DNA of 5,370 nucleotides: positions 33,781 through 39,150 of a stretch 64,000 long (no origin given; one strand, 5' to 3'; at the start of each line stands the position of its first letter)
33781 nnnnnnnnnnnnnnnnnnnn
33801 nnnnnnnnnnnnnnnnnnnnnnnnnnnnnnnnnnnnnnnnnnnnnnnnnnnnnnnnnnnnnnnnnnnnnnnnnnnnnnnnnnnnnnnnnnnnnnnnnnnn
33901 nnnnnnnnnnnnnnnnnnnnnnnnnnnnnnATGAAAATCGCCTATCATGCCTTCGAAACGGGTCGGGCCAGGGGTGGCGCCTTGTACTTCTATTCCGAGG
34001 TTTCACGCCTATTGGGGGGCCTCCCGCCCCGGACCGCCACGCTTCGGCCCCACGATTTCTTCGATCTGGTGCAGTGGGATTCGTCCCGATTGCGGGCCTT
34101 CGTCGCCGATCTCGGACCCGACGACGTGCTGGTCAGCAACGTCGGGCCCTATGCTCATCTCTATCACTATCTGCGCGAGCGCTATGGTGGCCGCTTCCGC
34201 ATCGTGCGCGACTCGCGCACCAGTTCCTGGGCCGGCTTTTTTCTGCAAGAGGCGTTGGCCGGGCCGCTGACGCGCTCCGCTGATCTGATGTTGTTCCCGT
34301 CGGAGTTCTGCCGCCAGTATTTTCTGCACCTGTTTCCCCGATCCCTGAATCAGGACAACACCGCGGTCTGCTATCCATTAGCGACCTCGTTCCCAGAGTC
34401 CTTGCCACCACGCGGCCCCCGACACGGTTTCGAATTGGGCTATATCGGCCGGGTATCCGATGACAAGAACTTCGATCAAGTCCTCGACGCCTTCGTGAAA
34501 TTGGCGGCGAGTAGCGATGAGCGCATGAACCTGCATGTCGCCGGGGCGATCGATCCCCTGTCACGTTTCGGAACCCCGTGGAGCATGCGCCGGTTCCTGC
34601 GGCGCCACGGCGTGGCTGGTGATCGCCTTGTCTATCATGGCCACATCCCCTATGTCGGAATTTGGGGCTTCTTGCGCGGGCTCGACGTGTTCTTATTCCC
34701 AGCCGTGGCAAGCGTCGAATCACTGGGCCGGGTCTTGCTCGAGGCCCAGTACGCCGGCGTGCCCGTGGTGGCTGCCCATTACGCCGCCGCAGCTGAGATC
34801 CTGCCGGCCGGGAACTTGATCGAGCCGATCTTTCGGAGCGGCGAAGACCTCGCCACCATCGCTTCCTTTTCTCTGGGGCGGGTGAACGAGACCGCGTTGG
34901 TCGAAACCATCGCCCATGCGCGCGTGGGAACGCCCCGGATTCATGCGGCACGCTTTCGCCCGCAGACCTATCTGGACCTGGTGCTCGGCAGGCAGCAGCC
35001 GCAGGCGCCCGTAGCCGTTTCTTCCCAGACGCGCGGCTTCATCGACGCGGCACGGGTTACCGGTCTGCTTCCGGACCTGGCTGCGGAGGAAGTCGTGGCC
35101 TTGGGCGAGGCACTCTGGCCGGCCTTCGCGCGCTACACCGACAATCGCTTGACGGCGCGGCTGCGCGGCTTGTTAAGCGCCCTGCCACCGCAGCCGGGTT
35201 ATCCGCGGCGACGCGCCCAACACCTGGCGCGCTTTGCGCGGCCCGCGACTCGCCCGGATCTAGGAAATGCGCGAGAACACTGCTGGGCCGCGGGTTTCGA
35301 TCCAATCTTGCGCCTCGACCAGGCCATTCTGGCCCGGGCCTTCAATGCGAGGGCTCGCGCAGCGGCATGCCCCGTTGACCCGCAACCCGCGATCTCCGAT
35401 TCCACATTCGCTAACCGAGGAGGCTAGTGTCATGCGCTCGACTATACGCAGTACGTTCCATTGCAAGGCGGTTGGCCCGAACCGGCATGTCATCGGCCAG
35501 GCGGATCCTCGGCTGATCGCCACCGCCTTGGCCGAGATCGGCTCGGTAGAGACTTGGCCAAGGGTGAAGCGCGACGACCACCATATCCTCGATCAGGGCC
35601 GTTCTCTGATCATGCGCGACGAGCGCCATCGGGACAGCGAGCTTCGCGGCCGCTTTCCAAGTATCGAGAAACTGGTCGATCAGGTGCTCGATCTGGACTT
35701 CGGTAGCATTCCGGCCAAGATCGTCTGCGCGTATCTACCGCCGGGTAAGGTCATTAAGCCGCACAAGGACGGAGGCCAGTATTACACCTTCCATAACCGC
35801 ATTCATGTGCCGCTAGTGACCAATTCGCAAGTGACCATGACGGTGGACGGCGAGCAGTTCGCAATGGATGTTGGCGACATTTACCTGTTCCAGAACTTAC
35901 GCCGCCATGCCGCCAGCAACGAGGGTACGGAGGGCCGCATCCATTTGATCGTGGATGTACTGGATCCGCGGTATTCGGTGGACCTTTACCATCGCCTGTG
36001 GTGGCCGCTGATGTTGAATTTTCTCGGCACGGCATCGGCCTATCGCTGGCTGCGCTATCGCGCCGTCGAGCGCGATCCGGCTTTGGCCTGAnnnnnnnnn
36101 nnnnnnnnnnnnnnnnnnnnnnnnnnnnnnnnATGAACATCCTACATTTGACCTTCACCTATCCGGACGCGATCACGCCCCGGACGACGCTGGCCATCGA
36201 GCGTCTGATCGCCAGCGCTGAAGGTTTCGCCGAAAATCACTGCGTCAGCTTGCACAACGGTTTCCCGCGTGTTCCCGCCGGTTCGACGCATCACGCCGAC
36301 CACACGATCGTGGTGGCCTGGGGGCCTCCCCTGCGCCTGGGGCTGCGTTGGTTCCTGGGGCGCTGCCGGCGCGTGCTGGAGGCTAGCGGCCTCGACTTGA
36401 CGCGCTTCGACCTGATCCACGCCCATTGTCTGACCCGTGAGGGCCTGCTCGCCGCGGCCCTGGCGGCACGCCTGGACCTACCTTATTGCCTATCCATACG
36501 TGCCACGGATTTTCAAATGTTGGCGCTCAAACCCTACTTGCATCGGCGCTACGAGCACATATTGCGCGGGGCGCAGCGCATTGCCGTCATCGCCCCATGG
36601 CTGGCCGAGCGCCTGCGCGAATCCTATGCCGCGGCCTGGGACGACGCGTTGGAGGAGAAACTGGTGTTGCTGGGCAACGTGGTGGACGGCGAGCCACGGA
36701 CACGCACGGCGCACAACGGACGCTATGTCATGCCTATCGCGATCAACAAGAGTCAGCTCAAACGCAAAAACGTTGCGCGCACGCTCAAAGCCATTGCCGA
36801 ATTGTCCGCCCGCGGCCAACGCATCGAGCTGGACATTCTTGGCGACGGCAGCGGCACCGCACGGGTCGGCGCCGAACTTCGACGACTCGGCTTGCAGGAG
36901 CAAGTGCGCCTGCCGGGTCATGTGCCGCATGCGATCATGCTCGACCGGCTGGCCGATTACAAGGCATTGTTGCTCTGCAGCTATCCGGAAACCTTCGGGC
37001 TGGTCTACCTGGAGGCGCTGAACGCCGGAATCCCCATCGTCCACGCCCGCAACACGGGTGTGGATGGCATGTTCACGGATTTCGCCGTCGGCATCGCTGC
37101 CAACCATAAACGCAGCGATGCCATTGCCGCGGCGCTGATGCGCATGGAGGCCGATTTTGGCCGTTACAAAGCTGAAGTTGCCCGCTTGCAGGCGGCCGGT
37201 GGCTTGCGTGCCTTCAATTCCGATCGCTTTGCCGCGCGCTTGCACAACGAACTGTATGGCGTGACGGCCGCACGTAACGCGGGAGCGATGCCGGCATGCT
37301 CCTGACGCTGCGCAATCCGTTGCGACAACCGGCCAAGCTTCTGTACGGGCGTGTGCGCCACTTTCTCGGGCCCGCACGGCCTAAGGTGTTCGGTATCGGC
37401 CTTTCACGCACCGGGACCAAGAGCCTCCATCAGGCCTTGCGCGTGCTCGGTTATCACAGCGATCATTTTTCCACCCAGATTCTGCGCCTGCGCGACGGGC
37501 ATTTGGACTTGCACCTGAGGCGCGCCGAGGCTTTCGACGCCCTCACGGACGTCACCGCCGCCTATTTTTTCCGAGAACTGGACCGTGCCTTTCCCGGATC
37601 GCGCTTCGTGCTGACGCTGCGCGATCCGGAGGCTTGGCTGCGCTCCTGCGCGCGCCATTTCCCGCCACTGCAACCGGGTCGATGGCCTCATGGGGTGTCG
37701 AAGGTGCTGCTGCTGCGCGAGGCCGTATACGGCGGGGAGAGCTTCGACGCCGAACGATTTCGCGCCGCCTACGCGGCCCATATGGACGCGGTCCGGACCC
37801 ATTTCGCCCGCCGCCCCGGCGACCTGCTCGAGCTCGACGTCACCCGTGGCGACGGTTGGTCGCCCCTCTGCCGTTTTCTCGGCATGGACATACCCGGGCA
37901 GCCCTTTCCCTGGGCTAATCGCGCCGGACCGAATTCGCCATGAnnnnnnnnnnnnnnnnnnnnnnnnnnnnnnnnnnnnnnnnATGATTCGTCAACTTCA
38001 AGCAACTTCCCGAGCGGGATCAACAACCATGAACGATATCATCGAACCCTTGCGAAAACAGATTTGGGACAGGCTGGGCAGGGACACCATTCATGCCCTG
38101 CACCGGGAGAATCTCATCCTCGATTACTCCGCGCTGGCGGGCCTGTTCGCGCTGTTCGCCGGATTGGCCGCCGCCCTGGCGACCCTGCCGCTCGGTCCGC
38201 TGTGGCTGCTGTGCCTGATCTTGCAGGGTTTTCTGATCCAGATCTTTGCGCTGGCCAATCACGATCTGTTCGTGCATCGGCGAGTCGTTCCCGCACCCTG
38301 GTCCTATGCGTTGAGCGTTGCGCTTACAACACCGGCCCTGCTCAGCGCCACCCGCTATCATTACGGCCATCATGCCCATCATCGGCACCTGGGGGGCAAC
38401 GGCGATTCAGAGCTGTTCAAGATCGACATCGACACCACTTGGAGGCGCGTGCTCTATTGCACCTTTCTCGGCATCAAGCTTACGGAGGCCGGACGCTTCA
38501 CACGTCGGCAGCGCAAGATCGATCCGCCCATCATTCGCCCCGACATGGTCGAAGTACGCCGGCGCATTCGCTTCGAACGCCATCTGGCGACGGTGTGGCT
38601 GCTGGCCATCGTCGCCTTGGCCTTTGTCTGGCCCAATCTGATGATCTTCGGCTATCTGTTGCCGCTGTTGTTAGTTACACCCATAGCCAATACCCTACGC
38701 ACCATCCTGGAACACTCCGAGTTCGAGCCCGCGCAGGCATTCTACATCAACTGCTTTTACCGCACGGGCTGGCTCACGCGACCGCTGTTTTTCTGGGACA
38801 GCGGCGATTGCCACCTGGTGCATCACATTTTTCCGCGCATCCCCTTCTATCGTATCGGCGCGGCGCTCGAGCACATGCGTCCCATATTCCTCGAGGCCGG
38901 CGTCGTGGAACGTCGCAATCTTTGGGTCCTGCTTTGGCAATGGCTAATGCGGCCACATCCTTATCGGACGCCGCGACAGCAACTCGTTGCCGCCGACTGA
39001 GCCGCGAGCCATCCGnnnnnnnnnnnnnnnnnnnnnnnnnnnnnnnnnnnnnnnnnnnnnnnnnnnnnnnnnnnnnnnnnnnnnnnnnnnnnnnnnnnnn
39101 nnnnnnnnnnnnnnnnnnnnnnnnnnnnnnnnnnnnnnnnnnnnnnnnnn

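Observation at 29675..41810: Eleven-gene tailoring operon for an unknown modified glycolipid or glycopeptide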

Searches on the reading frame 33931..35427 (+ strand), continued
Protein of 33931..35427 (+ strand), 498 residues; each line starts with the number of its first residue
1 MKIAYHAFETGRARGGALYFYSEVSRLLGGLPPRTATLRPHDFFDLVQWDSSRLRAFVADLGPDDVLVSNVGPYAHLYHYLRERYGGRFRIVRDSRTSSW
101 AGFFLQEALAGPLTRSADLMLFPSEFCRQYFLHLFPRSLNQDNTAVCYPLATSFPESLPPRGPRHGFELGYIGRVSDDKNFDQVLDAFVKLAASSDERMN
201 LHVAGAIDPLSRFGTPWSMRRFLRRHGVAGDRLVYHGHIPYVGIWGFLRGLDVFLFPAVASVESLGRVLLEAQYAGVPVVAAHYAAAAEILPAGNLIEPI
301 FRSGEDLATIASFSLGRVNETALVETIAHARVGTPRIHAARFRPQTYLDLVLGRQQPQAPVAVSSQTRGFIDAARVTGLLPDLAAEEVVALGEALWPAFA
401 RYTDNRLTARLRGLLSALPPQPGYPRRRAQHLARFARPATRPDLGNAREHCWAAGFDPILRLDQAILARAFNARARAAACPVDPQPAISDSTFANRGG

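Call 74: predict_structure(alignment_id=A1)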
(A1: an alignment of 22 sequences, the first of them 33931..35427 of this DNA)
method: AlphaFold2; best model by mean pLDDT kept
length: 498 residues; sequences in the alignment: 22
mean_pLDDT: 90.8   pTM: 0.89
mean pLDDT of the five models: 90.8, 90.2, 90.0, 90.0, 89.4
residues with pLDDT >= 90: 389; 70-90: 81; 50-70: 10; < 50: 18
segments of 3 or more residues with pLDDT < 50: 482-498
pLDDT, mean of each block of 10 residues (from residue 1): 89 59 89 94 94 98 97 94 98 90 96 97 96 96 94 90 91 94 98 92 94 97 97 94 93 96 87 96 95 96 94 93 96 93 95 95 94 96 94 95 94 91 81 90 88 94 95 79 46 37
secondary structure, 60 per line:
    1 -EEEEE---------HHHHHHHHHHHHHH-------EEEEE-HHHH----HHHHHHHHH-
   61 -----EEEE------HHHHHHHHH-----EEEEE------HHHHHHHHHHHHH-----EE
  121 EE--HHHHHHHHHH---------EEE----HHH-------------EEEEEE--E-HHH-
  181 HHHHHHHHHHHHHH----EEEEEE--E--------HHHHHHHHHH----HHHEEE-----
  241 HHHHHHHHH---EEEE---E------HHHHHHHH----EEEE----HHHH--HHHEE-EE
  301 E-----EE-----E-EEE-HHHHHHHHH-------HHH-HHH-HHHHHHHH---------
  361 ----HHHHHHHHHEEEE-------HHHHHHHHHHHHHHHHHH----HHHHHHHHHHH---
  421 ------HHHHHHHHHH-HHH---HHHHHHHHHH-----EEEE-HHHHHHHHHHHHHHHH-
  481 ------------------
elements in order: E2-6 H16-29 E37-41 H43-46 H51-59 E66-69 H76-84 E90-94 H101-113 E119-122 H125-134 E144-146 E167-172 H181-194 E199-204 H216-225 E233-235 H241-249 E253-256 H267-274 E279-282 H287-290 E299-301 E316-318 H320-328 H344-351 H365-373 E374-377 H385-402 H407-417 H427-436 H444-453 E459-462 H464-479

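Call 76: fold_search(model_id=the predicted structure, library=pdb)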
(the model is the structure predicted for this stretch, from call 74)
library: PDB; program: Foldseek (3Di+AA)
matches with E <= 10: 1192; with E <= 0.001: 158
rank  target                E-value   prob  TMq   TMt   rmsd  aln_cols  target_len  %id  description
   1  5n7z                  1.6e-10  1.00  0.47  0.63   7.2       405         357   14  glycosyltransferase in LPS biosynthesis (released 2018-03-14)
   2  3c4q_A                1.9e-10  1.00  0.44  0.55  11.2       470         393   16  Structure of the retaining glycosyltransferase MshA : The first step in mycothiol biosynthesis. Organism : Corynebacte (released 2008-04-01)
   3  3mbo_D                2.7e-10  1.00  0.44  0.57  12.3       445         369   16  Crystal Structure of the Glycosyltransferase BaBshA bound with UDP and L-malate (released 2010-09-29)
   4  8jjn_A                5.2e-10  1.00  0.47  0.68   5.0       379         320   14  Structure of SenB in complex with UDP-Glc and PO4- at 1.98 Angstroms resolution (released 2024-02-07)
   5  3mbo_G                5.2e-10  1.00  0.46  0.60  11.7       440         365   15  Crystal Structure of the Glycosyltransferase BaBshA bound with UDP and L-malate (released 2010-09-29)
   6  5n80                  6.2e-10  1.00  0.47  0.63   6.9       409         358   13  glycosyltransferase LPS biosynthesis in complex with UDP (released 2018-03-14)
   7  2jjm_A                7.7e-10  1.00  0.45  0.61  11.7       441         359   15  Crystal Structure of a family GT4 glycosyltransferase from Bacillus anthracis ORF BA1558. (released 2008-08-05)
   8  3mbo_C                1.1e-09  1.00  0.44  0.57  12.1       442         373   16  Crystal Structure of the Glycosyltransferase BaBshA bound with UDP and L-malate (released 2010-09-29)
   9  3c48_B                1.2e-09  1.00  0.34  0.41  10.5       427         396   15  Structure of the retaining glycosyltransferase MshA: The first step in mycothiol biosynthesis. Organism: Corynebacteri (released 2008-03-25)
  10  8rz3_A                1.4e-09  1.00  0.45  0.66   5.0       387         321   14  Structures of Se- glycosyltransferase SenB from Variovorax paradoxus (released 2024-09-11)
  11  8jjn_B                1.9e-09  1.00  0.45  0.66   5.1       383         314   14  Structure of SenB in complex with UDP-Glc and PO4- at 1.98 Angstroms resolution (released 2024-02-07)
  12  7fga_B                1.9e-09  1.00  0.45  0.62   6.7       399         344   18  Alpha-1,2-glucosyltransferase_UDP_sucrose_tll1591 (released 2022-06-01)
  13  3mbo_A                2.1e-09  1.00  0.45  0.58  12.3       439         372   14  Crystal Structure of the Glycosyltransferase BaBshA bound with UDP and L-malate (released 2010-09-29)
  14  3mbo_E                2.3e-09  1.00  0.45  0.58   9.7       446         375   14  Crystal Structure of the Glycosyltransferase BaBshA bound with UDP and L-malate (released 2010-09-29)
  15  3mbo_B                2.7e-09  1.00  0.43  0.56  12.1       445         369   15  Crystal Structure of the Glycosyltransferase BaBshA bound with UDP and L-malate (released 2010-09-29)
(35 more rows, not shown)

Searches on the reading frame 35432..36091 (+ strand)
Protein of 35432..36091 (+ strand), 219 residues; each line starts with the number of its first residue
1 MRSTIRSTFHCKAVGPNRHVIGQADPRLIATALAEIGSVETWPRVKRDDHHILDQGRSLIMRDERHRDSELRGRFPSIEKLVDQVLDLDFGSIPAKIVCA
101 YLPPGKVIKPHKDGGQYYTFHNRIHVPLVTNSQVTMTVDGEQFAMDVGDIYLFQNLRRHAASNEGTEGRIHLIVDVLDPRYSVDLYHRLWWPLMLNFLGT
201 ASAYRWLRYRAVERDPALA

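Call 7: search_protein_families(library=pfam, proteins=[window:35432-36091:+], max_evalue=0.01)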
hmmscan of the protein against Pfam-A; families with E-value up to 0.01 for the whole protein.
window:35432-36091:+ (219 aa): 2 families
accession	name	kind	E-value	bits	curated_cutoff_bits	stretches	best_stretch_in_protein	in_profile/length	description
PF05118.21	Asp_Arg_Hydrox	-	1.9e-18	67.2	22.6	1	57-179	38-157/157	Aspartyl/Asparaginyl beta-hydroxylase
PF07883.17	Cupin_2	-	7.3e-05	22.8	27.2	1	121-173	16-67/70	Cupin domain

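Call 8: search_protein_families(library=ncbifam, proteins=[window:35432-36091:+], max_evalue=0.01)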
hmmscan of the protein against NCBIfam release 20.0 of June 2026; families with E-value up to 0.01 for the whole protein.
window:35432-36091:+ (219 aa): 2 families
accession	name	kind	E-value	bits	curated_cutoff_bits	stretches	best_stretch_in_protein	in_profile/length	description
NF033391.2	lipid_A_LpxO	equivalog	1.8e-06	27.2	500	1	76-179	118-221/297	lipid A hydroxylase LpxO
NF052565.1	OrnLipAcylHsRhiz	equivalog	0.0041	16.3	450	1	101-185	135-220/259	ornithine lipid ester-linked acyl 2-hydroxylase OlsC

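Call 33: search_solved_structures(query=window:35432-36091:+, max_evalue=0.01)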
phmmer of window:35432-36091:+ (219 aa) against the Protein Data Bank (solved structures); distinct sequences matched with E-value up to 0.01: 2.
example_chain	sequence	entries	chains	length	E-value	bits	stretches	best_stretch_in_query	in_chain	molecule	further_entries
4p7w_A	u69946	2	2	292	0.00095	22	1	74-180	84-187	L-proline cis-4-hydroxylase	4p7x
3l2h_A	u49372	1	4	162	0.0017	21.1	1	108-175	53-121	Putative sugar phosphate isomerase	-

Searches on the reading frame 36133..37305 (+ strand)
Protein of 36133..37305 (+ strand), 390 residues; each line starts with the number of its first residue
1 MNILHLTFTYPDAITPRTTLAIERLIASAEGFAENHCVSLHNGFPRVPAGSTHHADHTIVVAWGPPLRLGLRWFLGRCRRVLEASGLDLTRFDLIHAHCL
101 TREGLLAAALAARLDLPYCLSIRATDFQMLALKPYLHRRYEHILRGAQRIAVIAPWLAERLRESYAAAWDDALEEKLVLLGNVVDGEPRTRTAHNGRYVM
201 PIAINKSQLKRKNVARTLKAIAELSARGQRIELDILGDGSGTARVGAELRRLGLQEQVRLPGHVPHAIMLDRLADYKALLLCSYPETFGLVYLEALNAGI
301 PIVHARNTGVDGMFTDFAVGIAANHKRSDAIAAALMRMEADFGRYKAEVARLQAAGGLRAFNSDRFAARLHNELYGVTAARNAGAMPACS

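Call 7: search_protein_families(library=pfam, proteins=[window:36133-37305:+], max_evalue=0.01)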
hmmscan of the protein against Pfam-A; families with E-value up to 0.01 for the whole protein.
window:36133-37305:+ (390 aa): 7 families
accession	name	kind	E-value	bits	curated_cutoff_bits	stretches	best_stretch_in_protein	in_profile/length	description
PF00534.26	Glycos_transf_1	-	1.9e-19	70.3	26.4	1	209-341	24-158/172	Glycosyl transferases group 1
PF13692.12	Glyco_trans_1_4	-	1.2e-14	55.2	27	1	210-338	13-139/142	Glycosyl transferases group 1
PF13579.12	Glyco_trans_4_4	-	4.8e-12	46.9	29.7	1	62-166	45-147/158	Glycosyl transferase 4-like domain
PF13439.12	Glyco_transf_4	-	2e-10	41.4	28.5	1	54-166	40-153/170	Glycosyltransferase Family 4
PF20706.3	GT4-conflict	-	4e-08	33.1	26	1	141-317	141-323/385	Family 4 Glycosyltransferase in conflict systems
PF13524.12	Glyco_trans_1_2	-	0.0038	17.6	25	1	222-335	7-108/144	Glycosyl transferase-like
PF13477.12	Glyco_trans_4_2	-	0.0085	16.7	23.4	0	91-151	74-136/139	Glycosyl transferase 4-like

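Call 8: search_protein_families(library=ncbifam, proteins=[window:36133-37305:+], max_evalue=0.01)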
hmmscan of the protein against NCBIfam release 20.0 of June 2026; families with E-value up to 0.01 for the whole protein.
window:36133-37305:+ (390 aa): 27 families (the best 25 are shown)
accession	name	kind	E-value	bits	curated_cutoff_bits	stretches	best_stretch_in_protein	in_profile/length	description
NF041876.1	EPS_EpsE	equivalog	2.6e-16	59.9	400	1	211-344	226-364/389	exopolysaccharide biosynthesis GT4 family glycosyltransferase EpsE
TIGR03999.1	thiol_BshA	equivalog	3.3e-12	46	273.7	1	93-344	86-341/375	N-acetyl-alpha-D-glucosaminyl L-malate synthase BshA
TIGR04047.1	MSMEG_0565_glyc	hypoth_equivalog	1.8e-10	40.5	259.85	1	210-344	204-344/373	MSMEG_0565 family glycosyltransferase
NF047684.1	TeichurnBiosyTuaC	equivalog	5.6e-10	38.7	550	1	88-343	105-356/391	teichuronic acid biosynthesis protein TuaC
NF007396.0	PRK09922.1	equivalog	1.6e-09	37.1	385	1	210-322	195-307/361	lipopolysaccharide 1,6-galactosyltransferase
TIGR03449.1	mycothiol_MshA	equivalog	1.7e-09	37.1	462.5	1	217-342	238-370/406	D-inositol-3-phosphate glycosyltransferase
TIGR03088.1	stp2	hypoth_equivalog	5.6e-09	35.5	409.05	1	212-344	207-341/374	TIGR03088 family PEP-CTERM/XrtA system glycosyltransferase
NF038255.1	exopoly_VpsD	equivalog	2.5e-08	33.2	300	1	210-306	214-313/381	VpsD family glycosyltransferase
NF038229.1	Glyco4_Geo_Pelo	equivalog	1e-07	31.3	400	1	91-308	55-270/338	GPMC system family 4 glycosyltransferase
NF053787.1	GlcN_PG_synth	equivalog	1.1e-07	31.1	480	1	269-350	255-335/361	N-acetylglucosaminyl phosphatidylglycerol synthase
NF049988.1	MGlcDAGSynMgs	equivalog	1.8e-06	27.5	400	1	210-341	224-353/398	alpha-monoglucosyldiacylglycerol synthase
TIGR04063.1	stp3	hypoth_equivalog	6.8e-06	25.2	442.05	1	216-269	230-283/397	TIGR04063 family PEP-CTERM/XrtA system glycosyltransferase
TIGR04348.1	TIGR04348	equivalog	1.4e-05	24.4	300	1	211-346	149-282/310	selenoneine biosynthesis selenosugar synthase SenB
NF047880.1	glyco_SdgA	exception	1.5e-05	23.8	800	1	209-320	325-435/488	serine-aspartate repeat adhesin O-glycosyltransferase SdgA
TIGR04157.1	glyco_rSAM_CFB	subfamily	3.5e-05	23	400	1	280-329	305-354/406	TIGR04157 family glycosyltransferase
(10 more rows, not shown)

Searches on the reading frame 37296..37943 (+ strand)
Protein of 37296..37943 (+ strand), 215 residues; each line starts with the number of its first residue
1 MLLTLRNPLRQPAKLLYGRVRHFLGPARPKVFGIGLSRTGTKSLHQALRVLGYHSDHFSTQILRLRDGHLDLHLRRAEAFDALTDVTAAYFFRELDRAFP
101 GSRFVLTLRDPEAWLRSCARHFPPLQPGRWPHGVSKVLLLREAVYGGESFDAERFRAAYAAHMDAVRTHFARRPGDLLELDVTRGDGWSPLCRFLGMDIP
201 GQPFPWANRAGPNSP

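Call 7: search_protein_families(library=pfam, proteins=[window:37296-37943:+], max_evalue=0.01)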
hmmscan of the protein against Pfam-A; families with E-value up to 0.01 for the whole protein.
window:37296-37943:+ (215 aa): 2 families
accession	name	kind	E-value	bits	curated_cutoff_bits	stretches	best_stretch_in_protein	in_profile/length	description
PF17784.7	Sulfotransfer_4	-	3.6e-38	132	22.8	1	30-210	1-212/215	Sulfotransferase domain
PF13469.12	Sulfotransfer_3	-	1.8e-06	28.8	27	0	84-121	105-145/216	Sulfotransferase family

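Call 8: search_protein_families(library=ncbifam, proteins=[window:37296-37943:+], max_evalue=0.01)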
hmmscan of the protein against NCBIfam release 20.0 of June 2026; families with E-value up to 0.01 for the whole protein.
window:37296-37943:+ (215 aa): 0 families

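Call 51: search_solved_structures(query=window:37296-37943:+, max_evalue=0.1)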
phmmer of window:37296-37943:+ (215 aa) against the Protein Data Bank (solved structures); distinct sequences matched with E-value up to 0.1: 9.
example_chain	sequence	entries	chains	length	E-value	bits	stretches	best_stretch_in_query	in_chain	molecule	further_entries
8y9p_A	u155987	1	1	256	1.4e-14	57.9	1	30-121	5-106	SgdX2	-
6b4z_A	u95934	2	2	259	1.9e-12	51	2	77-132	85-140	Sulfotransferase oxamniquine resistance protein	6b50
6b4x_A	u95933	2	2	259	1.9e-12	50.9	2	77-131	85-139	Sulfotransferase oxamniquine resistance protein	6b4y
4mua_A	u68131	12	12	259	2e-12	50.9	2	77-131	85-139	Sulfotransferase | Sulfotransferase oxamniquine resistance protein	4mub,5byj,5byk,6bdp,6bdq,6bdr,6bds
5tiz_A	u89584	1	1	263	2.1e-11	47.5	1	79-137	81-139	Sulfotransferase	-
5tiv_A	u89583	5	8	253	5.4e-11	46.2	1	79-130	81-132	Sulfotransferase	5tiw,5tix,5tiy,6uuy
6b51_A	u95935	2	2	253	5.4e-11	46.2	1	79-130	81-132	Sulfotransferase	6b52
6b53_A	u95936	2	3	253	5.6e-11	46.1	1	79-131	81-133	Sulfotransferase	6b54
9kf1_A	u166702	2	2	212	1.8e-10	44.5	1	29-208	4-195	Sulfotransferase family protein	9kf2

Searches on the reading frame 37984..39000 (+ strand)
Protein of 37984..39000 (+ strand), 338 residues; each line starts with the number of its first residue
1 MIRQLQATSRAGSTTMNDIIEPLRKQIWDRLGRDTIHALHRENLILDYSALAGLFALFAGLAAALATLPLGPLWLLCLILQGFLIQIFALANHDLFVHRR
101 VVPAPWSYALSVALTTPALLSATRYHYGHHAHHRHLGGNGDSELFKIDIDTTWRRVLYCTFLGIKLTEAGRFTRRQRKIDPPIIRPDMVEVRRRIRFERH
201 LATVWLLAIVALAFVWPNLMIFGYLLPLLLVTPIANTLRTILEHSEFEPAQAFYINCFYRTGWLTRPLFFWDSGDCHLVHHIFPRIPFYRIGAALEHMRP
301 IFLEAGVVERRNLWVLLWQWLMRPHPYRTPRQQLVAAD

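Call 7: search_protein_families(library=pfam, proteins=[window:37984-39000:+], max_evalue=0.01)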
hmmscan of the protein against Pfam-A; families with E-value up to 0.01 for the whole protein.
window:37984-39000:+ (338 aa): 1 family
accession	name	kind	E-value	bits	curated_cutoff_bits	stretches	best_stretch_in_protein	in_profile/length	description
PF00487.30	FA_desaturase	-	6.4e-23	82.3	29.7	1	98-308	29-248/253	Fatty acid desaturase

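Call 8: search_protein_families(library=ncbifam, proteins=[window:37984-39000:+], max_evalue=0.01)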
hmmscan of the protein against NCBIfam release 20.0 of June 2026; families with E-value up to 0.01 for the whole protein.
window:37984-39000:+ (338 aa): 2 families
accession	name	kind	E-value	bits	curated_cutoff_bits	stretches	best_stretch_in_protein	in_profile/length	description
NF041365.1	GntB_guanitoxin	equivalog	9.7e-06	25.2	380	1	126-296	102-276/308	guanitoxin biosynthesis L-arginine gamma (S) hydroxylase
NF045688.1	BCarotHydoxCrtR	equivalog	0.0073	15.4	475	1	216-309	177-267/297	beta-carotene hydroxylase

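Call 52: search_solved_structures(query=window:38029-39000:+, max_evalue=0.1)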
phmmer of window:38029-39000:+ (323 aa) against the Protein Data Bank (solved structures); distinct sequences matched with E-value up to 0.1: 2.
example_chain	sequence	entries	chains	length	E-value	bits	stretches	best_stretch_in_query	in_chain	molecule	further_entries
2mmu_A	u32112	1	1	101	0.013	17.7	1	56-118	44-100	Cell division protein CrgA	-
9nm2_A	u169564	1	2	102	0.013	17.7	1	56-118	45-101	Cell division protein CrgA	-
